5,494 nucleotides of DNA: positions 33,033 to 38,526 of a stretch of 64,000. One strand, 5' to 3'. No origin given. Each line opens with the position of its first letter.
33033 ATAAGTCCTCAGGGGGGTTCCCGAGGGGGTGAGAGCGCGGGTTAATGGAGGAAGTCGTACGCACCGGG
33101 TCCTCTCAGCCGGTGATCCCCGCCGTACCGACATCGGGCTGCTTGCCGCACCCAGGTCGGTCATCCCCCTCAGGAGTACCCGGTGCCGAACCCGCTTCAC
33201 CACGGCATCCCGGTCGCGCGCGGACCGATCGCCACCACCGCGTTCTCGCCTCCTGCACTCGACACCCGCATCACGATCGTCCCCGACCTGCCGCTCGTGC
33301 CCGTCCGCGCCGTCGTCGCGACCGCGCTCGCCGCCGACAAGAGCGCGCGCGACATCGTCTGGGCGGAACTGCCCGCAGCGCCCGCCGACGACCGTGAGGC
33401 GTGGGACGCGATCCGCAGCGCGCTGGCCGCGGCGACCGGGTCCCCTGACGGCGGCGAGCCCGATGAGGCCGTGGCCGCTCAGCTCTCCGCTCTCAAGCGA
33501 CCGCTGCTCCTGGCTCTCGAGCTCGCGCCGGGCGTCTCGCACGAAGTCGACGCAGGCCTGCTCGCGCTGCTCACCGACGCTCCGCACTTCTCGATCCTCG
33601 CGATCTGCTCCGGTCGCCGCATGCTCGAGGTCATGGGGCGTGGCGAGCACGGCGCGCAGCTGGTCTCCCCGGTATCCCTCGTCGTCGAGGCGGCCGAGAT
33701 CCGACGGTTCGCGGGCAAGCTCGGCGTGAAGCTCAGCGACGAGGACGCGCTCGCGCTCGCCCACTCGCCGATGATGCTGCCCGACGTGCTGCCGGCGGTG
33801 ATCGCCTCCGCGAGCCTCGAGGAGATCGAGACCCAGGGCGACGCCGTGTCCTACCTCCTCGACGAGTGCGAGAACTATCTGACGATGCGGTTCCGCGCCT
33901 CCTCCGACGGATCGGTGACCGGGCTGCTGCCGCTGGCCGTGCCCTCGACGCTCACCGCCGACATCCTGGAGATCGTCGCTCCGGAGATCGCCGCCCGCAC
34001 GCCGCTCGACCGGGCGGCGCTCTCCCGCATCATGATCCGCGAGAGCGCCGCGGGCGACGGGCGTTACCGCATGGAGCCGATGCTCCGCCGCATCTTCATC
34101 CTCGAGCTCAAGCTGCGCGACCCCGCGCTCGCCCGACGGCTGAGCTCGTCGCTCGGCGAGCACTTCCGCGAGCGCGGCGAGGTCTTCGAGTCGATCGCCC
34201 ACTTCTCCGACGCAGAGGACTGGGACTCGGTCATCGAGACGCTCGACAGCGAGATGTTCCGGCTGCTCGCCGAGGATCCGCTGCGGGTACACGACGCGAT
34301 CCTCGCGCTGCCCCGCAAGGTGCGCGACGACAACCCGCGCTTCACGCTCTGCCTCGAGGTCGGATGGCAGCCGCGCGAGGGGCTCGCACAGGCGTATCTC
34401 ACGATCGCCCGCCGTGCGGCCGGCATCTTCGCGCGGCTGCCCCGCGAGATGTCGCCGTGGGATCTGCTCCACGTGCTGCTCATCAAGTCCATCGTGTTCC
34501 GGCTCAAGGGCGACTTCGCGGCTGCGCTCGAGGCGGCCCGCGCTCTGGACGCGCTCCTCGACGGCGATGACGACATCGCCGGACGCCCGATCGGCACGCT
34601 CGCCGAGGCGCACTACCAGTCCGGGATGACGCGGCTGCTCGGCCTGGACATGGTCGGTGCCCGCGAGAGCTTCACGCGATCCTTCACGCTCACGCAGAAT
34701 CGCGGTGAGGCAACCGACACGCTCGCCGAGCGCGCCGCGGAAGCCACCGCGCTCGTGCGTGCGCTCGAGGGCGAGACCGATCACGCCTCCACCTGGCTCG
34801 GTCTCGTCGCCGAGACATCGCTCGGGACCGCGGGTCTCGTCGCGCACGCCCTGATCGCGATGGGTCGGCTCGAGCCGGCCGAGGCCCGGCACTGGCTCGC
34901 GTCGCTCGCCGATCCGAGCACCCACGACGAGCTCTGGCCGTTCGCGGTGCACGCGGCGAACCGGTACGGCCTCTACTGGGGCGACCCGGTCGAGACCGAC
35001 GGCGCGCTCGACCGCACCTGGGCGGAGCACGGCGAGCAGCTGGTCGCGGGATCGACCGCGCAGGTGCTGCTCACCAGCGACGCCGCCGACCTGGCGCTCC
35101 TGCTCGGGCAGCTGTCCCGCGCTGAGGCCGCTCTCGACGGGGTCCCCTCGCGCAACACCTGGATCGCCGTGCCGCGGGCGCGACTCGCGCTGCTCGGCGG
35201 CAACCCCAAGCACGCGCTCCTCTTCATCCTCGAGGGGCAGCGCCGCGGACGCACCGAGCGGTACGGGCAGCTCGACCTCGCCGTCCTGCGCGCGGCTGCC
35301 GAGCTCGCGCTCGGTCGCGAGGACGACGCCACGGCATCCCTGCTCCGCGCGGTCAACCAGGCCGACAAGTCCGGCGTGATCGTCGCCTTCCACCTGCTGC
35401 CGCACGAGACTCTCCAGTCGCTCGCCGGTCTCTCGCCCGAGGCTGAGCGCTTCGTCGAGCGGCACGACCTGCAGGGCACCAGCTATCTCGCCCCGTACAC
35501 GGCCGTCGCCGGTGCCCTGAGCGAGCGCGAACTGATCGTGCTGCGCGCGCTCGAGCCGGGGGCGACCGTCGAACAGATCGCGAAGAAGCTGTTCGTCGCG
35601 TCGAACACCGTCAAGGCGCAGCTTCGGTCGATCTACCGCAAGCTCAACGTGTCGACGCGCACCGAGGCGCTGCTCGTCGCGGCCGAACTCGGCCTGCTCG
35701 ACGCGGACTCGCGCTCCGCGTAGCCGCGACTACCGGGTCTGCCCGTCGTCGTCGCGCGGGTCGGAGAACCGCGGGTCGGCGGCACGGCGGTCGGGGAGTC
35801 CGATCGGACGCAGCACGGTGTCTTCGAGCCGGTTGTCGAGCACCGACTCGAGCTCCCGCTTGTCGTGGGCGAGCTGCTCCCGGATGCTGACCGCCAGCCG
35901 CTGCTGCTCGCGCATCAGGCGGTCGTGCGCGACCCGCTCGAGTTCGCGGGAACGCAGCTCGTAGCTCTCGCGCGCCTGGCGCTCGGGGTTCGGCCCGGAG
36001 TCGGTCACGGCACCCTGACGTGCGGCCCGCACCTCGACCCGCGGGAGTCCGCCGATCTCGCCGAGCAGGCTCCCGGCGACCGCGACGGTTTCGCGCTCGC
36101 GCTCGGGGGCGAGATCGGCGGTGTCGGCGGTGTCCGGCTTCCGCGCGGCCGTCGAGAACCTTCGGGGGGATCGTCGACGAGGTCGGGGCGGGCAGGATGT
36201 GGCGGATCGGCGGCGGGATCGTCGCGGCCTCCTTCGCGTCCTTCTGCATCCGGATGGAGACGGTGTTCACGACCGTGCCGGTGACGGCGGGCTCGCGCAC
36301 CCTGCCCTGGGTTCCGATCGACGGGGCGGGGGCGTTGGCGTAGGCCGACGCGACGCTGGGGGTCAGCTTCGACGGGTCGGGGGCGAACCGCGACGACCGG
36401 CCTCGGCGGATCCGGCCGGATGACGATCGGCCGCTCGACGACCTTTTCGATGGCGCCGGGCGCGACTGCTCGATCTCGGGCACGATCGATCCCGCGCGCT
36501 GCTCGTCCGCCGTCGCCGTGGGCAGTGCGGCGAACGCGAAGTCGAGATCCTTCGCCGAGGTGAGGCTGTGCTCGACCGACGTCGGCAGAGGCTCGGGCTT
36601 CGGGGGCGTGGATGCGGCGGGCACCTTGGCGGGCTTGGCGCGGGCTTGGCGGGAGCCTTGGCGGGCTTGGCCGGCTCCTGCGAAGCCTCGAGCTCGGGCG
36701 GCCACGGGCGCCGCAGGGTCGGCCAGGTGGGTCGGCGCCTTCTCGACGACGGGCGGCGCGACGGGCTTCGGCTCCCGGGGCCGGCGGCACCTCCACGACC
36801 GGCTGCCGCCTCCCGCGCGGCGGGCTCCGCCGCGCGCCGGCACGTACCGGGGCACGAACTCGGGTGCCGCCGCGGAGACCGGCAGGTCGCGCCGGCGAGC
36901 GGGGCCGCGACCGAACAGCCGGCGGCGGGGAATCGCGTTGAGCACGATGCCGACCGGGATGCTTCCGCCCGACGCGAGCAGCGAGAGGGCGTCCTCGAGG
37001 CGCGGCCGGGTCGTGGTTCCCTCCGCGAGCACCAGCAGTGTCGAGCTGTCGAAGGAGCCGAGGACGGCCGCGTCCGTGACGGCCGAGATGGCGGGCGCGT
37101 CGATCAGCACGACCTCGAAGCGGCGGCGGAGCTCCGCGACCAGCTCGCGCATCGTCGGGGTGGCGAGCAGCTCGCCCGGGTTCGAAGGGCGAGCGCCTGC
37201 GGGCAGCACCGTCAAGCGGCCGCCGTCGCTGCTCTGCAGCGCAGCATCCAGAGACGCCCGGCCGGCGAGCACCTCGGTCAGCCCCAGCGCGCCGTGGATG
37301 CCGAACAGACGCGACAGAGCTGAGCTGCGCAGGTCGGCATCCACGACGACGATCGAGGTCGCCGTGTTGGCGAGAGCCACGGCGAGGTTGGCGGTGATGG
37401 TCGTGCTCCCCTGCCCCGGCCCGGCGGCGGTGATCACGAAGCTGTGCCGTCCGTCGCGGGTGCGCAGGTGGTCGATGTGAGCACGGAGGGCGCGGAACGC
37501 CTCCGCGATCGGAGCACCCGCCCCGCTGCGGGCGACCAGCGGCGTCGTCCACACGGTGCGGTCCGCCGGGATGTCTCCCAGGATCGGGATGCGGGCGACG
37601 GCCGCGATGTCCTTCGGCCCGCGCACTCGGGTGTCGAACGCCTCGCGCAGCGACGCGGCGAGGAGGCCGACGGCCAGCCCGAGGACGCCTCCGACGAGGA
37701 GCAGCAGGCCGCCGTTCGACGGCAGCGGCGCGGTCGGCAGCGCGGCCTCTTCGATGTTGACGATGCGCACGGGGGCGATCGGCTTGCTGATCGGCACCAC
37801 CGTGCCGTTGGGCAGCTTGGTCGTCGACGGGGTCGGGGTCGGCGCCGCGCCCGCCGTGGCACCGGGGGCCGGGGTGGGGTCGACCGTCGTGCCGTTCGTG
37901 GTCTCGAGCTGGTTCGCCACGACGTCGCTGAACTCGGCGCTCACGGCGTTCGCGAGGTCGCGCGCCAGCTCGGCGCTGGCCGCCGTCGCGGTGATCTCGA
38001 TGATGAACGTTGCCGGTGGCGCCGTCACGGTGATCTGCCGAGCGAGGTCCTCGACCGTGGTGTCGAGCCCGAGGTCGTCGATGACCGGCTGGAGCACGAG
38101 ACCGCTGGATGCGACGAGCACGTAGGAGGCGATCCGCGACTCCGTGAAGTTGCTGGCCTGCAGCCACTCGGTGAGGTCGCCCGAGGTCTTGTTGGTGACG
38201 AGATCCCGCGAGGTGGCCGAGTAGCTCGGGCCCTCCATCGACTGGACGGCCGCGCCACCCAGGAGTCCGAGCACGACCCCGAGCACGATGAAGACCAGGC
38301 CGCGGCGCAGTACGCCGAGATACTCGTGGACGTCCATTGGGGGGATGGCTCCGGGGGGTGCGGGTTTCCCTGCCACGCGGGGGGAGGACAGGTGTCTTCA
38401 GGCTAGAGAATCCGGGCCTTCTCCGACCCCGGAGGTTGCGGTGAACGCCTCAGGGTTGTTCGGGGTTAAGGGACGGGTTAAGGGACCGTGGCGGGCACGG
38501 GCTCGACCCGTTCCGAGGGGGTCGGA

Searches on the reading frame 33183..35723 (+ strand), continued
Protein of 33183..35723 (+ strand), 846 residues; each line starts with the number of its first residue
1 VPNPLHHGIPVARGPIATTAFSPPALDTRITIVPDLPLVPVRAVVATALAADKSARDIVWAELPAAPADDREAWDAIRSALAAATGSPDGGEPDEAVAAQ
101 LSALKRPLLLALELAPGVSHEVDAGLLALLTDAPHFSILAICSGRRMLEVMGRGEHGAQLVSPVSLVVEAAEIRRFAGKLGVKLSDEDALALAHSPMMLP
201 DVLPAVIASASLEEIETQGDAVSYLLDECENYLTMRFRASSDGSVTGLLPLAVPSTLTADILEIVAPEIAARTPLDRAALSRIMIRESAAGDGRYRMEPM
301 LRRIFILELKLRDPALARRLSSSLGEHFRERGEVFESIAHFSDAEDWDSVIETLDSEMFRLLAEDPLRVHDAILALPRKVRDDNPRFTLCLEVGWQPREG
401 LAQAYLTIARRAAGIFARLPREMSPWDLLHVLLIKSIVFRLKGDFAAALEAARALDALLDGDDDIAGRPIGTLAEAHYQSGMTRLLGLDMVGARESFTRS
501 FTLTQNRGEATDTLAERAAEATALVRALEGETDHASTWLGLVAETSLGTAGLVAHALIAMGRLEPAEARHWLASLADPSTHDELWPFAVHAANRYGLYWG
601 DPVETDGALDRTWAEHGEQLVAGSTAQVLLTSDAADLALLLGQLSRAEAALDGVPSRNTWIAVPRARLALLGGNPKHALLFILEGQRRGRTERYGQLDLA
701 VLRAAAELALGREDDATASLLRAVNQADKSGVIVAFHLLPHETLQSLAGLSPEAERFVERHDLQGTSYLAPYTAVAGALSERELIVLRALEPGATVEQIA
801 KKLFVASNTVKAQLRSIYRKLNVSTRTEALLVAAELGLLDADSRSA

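Call 61: fold_search(model_id=the predicted structure, library=pdb)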
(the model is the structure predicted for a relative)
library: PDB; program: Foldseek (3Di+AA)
matches with E <= 10: 1435; with E <= 0.001: 30
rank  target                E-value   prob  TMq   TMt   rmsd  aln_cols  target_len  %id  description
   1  6mfv_A                1.0e-07  1.00  0.33  0.41  26.4       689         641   10  Crystal structure of the Signal Transduction ATPase with Numerous Domains (STAND) protein with a tetratricopeptide rep (released 2019-02-20)
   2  8bob_C                5.8e-07  1.00  0.21  0.40  19.1       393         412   12  Structural basis for negative regulation of the maltose system (released 2023-10-18)
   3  9hvq_Q                1.3e-05  1.00  0.19  0.19  24.0       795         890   11  Structure of the transcribing Pol II-DSIF-PAF-SPT6-RECQL5 complex (released 2025-07-16)
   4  9rtt_Q                1.3e-05  1.00  0.20  0.19  22.4       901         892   11  Activated Elongation Complex with IWS1 and ELOF1 (released 2025-09-03)
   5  8dgc_A                3.0e-05  1.00  0.22  0.12  28.8      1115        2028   11  Avs3 bound to phage PhiV-1 terminase (released 2022-08-03)
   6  7dkh_A                5.4e-05  1.00  0.20  0.19  24.4       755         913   13  Crystal structure of the Ctr9/Paf1/Cdc73/Rtf1 quaternary complex (released 2021-11-24)
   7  5dse_C                1.0e-04  1.00  0.24  0.28  19.3       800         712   13  Crystal Structure of the TTC7B/Hyccin Complex (released 2015-12-02)
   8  8fgw_D                2.2e-04  1.00  0.20  0.14  27.1       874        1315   13  Human IFT-A complex structures provide molecular insights into ciliary transport (released 2023-02-22)
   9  4wne_A                2.2e-04  1.00  0.15  0.35  17.7       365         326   16  Crystal structure of the TPR domain of LGN in complex with Frmpd4/Preso1 at 2.0 Angstrom resolution (released 2015-09-16)
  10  8bbg_D                2.2e-04  1.00  0.16  0.12  27.9       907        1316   13  Structure of the IFT-A complex; anterograde IFT-A train model (released 2022-12-21)
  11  9zjw_A                2.2e-04  0.99  0.16  0.12  25.3       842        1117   12  Human sterile alpha motif domain-containing protein 9 (SAMD9), loss-of-function mutant R837A (released 2026-02-25)
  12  8dgc_B                2.4e-04  1.00  0.23  0.12  28.6      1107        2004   10  Avs3 bound to phage PhiV-1 terminase (released 2022-08-03)
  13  6bq1_B                2.9e-04  1.00  0.20  0.23  21.4       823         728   14  Human PI4KIIIa lipid kinase complex (released 2017-12-13)
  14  8qca_B                3.2e-04  1.00  0.21  0.23  21.8       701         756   13  CryoEM structure of a S. Cerevisiae Ski2387 complex in the closed state bound to RNA (released 2023-11-15)
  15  4g2v_A                3.4e-04  1.00  0.15  0.34  17.7       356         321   15  Structure complex of LGN binding with FRMPD1 (released 2013-01-23)
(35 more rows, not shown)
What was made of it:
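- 33183..35723 (+): Candidate binding protein: 846-aa LuxR-type regulator with a STAND/MalT-like architecture and a C-terminal GerE HTH at residues 779-833. Best Foldseek PDB hits are STAND-TPR 6mfv_A (E 1e-7) and MalT 8bob_C (E 5.8e-7) (call 61).
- On LAL / MalT-type regulators (large ATP-binding LuxR family; STAND): The best Foldseek PDB hits are STAND-TPR 6mfv_A (E 1e-7) and MalT 8bob_C (E 5.8e-7), but TM-scores are low at 0.2-0.4 (call 61).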

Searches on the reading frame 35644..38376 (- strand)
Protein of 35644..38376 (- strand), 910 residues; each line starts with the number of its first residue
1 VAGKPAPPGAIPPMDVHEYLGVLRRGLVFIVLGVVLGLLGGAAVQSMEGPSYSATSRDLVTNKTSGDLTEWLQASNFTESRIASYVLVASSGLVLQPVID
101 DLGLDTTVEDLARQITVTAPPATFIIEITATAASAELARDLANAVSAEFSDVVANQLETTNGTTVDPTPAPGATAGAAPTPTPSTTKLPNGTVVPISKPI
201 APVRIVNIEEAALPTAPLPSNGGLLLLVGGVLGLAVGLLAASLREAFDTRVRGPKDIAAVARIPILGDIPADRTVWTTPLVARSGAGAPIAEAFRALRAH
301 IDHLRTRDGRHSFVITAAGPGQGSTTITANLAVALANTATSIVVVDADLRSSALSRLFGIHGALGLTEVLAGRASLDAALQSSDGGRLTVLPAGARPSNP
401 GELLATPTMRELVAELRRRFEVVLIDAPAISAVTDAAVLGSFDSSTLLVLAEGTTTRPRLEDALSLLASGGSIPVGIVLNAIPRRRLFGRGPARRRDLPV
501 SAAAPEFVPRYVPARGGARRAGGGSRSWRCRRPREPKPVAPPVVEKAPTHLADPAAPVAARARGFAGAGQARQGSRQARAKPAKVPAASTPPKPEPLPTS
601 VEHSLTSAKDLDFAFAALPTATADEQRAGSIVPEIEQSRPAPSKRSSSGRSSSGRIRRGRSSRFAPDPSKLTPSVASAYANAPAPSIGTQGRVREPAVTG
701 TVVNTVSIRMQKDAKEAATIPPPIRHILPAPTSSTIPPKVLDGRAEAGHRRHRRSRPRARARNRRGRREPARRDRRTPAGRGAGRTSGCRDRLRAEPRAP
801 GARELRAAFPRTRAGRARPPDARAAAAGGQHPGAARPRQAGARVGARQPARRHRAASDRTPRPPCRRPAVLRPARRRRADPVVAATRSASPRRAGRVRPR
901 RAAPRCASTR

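Call 10: search_protein_families(library=pfam, proteins=[window:35644-38376:-], max_evalue=0.001)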
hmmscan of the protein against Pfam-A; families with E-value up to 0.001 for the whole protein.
window:35644-38376:- (910 aa): 5 families
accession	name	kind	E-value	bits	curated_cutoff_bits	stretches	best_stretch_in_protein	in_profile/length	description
PF01656.29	CbiA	-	1.8e-05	25.1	25.4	1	314-364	2-48/125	CobQ/CobB/MinD/ParA nucleotide binding domain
PF13614.12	AAA_31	-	6.3e-05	23.4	27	1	321-439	12-138/177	AAA domain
PF02706.20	Wzz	-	0.0001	23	25.5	1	14-101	3-90/91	Chain length determinant protein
PF10609.15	ParA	-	0.00015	21.7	27.1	1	313-362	6-55/246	NUBPL iron-transfer P-loop NTPase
PF06564.18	CBP_BcsQ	-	0.00063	19.8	21.3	0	321-449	12-145/234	Cellulose biosynthesis protein BcsQ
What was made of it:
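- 35644..38337 (-): Wzz / BY-kinase gene (long type). The true start is the ATG at 38337. It changes frame near 36150 relative to orthologues. Pfam Wzz/CbiA/AAA_31 (call 10).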

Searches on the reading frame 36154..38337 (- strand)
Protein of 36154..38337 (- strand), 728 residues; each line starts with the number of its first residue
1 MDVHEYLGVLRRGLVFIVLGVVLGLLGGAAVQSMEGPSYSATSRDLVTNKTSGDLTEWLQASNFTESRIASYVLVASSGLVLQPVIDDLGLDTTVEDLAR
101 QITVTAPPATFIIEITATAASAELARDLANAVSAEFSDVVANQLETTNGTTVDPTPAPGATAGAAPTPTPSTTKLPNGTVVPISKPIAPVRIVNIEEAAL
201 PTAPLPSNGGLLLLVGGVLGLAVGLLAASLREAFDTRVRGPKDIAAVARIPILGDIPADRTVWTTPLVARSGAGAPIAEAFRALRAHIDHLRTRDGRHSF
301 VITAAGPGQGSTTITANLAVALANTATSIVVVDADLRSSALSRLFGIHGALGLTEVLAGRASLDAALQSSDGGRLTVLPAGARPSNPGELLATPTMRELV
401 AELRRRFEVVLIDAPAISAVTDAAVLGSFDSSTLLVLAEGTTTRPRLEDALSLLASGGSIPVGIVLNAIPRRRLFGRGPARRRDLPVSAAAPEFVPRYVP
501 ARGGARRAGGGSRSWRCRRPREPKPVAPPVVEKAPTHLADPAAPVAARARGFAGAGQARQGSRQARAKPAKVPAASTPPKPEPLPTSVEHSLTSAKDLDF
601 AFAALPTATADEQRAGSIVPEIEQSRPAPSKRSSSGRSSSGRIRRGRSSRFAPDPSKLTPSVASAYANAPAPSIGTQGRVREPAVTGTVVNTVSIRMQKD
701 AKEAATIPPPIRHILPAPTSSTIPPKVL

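Call 64: find_homologous_proteins(query=window:36154-38337:-, max_evalue=1e-10)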
Query window:36154-38337:- (728 aa): 328 proteins with E <= 1e-10 among 8000 candidates; the best 120 are listed.
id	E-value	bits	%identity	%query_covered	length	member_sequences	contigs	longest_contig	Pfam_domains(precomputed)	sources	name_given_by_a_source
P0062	0.0e+0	1147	77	100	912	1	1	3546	PF01656.30,PF13614.13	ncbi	-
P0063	0.0e+0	1013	85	69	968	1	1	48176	-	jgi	jgi:capsular exopolysaccharide synthesis family protein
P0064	4.8e-262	889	84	69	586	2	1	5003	PF01656.30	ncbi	-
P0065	1.5e-261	888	84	69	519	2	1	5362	PF01656.30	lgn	-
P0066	2.4e-248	844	61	100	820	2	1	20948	PF10609.16,PF01656.30,PF13614.13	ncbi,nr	ncbi:MAG TPA: polysaccharide biosynthesis tyrosine autokinase, partial [Pseudolysinimonas sp.]|nr:po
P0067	1.6e-239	815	80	69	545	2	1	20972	PF10609.16,PF01656.30,PF13614.13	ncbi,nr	ncbi:MAG TPA: polysaccharide biosynthesis tyrosine autokinase, partial [Pseudolysinimonas sp.]|nr:po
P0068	8.0e-216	737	63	76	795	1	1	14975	-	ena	-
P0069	9.0e-208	710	63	66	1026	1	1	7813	PF10609.16,PF13614.13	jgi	jgi:capsular exopolysaccharide synthesis family protein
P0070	5.1e-200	684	73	68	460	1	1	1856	PF01656.30,PF13614.13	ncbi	ncbi:MAG TPA: polysaccharide biosynthesis tyrosine autokinase, partial [Pseudolysinimonas sp.]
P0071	1.8e-199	683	60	66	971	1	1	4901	-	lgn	-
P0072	4.1e-192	658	76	58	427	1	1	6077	PF02706.21,PF10609.16,PF01656.30,PF13614.13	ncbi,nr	ncbi:MAG TPA: AAA family ATPase, partial [Pseudolysinimonas sp.]|nr:AAA family ATPase [Pseudolysinim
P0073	4.5e-191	655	57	75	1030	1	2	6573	PF10609.16,PF01656.30,PF13614.13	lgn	-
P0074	5.5e-190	651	62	66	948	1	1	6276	-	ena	-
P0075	8.0e-190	651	62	66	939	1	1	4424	PF13614.13,PF06564.19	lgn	-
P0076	1.6e-189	650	51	100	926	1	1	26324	-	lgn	-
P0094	2.3e-126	441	54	65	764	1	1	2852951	-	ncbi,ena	-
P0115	5.4e-77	278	39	63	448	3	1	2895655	PF02706.21,PF10609.16,PF01656.30,PF13614.13,PF09140.18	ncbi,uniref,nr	ncbi:capsular exopolysaccharide synthesis family protein [Microbacteriaceae bacterium SG_E_30_P1]|un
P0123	1.2e-72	264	39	65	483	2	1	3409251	PF02706.21,PF10609.16,PF01656.30,PF13614.13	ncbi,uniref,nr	ncbi:Tyrosine-protein kinase YwqD [Frondihabitans sp. 762G35]|uniref:polysaccharide biosynthesis tyr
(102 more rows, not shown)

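Call 65: find_encoding_contigs(protein=P0094, flank=10000, max_places=1)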
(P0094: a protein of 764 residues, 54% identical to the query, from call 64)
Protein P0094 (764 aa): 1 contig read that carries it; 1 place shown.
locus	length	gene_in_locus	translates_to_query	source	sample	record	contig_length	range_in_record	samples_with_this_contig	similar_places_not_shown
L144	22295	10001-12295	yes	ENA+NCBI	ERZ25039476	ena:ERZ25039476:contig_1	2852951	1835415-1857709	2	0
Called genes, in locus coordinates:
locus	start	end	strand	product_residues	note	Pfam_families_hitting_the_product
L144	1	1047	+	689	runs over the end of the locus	PF13439:Glyco_transf_4, PF13579:Glyco_trans_4_4, PF20706:GT4-conflict, PF00534:Glycos_transf_1, PF13692:Glyco_trans_1_4, PF13524:Glyco_trans_1_2 (faint), PF00534:Glycos_transf_1, PF13692:Glyco_trans_1_4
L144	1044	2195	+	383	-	PF13439:Glyco_transf_4, PF13579:Glyco_trans_4_4, PF00534:Glycos_transf_1, PF13692:Glyco_trans_1_4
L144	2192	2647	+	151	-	PF00132:Hexapep (faint)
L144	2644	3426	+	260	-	-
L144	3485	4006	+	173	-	-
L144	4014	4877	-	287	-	PF00535:Glycos_transf_2, PF13641:Glyco_tranf_2_3 (faint), PF13632:Glyco_trans_2_3 (faint)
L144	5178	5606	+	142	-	PF01648:ACPS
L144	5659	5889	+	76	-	PF00550:PP-binding (weak)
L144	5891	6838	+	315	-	-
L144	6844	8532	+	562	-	PF12146:Hydrolase_4 (weak)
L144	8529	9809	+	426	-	-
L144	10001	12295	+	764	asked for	-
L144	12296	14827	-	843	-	PF00196:GerE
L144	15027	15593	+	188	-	PF13302:Acetyltransf_3, PF00583:Acetyltransf_1 (weak)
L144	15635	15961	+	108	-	PF01817:CM_2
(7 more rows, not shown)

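Call 66: find_encoding_contigs(protein=P0115, flank=10000, max_places=1)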
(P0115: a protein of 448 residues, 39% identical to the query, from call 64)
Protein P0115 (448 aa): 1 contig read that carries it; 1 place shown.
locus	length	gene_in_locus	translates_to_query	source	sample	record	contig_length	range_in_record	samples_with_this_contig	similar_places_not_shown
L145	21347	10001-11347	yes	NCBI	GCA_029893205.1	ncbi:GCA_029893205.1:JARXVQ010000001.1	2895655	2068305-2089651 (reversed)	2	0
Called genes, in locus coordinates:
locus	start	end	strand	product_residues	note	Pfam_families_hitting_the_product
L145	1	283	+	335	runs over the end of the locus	PF00535:Glycos_transf_2, PF10111:Glyco_tranf_2_2 (weak), PF13641:Glyco_tranf_2_3 (weak)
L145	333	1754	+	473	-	-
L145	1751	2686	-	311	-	PF00881:Nitroreductase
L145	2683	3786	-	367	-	-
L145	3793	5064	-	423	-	PF01943:Polysacc_synt (weak), PF13440:Polysacc_synt_3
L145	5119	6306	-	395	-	PF00534:Glycos_transf_1, PF13692:Glyco_trans_1_4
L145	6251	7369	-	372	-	PF13439:Glyco_transf_4, PF13579:Glyco_trans_4_4, PF20706:GT4-conflict, PF00534:Glycos_transf_1, PF13692:Glyco_trans_1_4, PF13524:Glyco_trans_1_2 (weak)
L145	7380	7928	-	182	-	PF14602:Hexapep_2 (faint), PF00132:Hexapep (weak)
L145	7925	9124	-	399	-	PF13439:Glyco_transf_4 (weak), PF13579:Glyco_trans_4_4, PF00534:Glycos_transf_1 (weak), PF13692:Glyco_trans_1_4 (weak)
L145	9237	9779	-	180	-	-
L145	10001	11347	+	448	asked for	PF02706:Wzz (weak), PF01656:CbiA, PF09140:MipZ (weak), PF10609:ParA, PF13614:AAA_31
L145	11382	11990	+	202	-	PF01451:LMWPc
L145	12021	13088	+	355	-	PF01370:Epimerase, PF04321:RmlD_sub_bind (weak), PF16363:GDP_Man_Dehyd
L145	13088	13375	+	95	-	PF07876:Dabb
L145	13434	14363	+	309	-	-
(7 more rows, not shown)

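Call 67: find_encoding_contigs(protein=P0123, flank=10000, max_places=1)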
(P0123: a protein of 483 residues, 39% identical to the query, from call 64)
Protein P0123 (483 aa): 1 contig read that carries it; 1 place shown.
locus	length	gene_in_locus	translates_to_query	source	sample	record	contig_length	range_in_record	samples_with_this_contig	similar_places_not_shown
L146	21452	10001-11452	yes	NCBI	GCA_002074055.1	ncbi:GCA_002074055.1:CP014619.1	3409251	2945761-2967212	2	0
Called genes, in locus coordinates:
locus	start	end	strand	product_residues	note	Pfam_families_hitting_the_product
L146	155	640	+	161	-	-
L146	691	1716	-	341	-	PF08220:HTH_DeoR (weak), PF08279:HTH_11, PF19187:HTH_PafC (faint), PF13280:WYL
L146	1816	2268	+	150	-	PF06983:3-dmu-9_3-mt (weak)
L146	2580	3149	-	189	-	-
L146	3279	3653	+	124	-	-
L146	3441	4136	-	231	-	-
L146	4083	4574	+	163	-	-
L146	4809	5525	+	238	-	PF00440:TetR_N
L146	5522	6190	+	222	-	-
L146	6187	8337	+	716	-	PF12698:ABC2_membrane_3, PF01061:ABC2_membrane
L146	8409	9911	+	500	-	-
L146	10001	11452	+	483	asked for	PF02706:Wzz, PF01656:CbiA, PF10609:ParA, PF13614:AAA_31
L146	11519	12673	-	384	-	PF13439:Glyco_transf_4 (weak), PF13579:Glyco_trans_4_4, PF09314:DUF1972 (weak), PF00534:Glycos_transf_1, PF13692:Glyco_trans_1_4, PF13524:Glyco_trans_1_2 (weak)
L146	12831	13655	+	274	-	PF04230:PS_pyruv_trans (weak)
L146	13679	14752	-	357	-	-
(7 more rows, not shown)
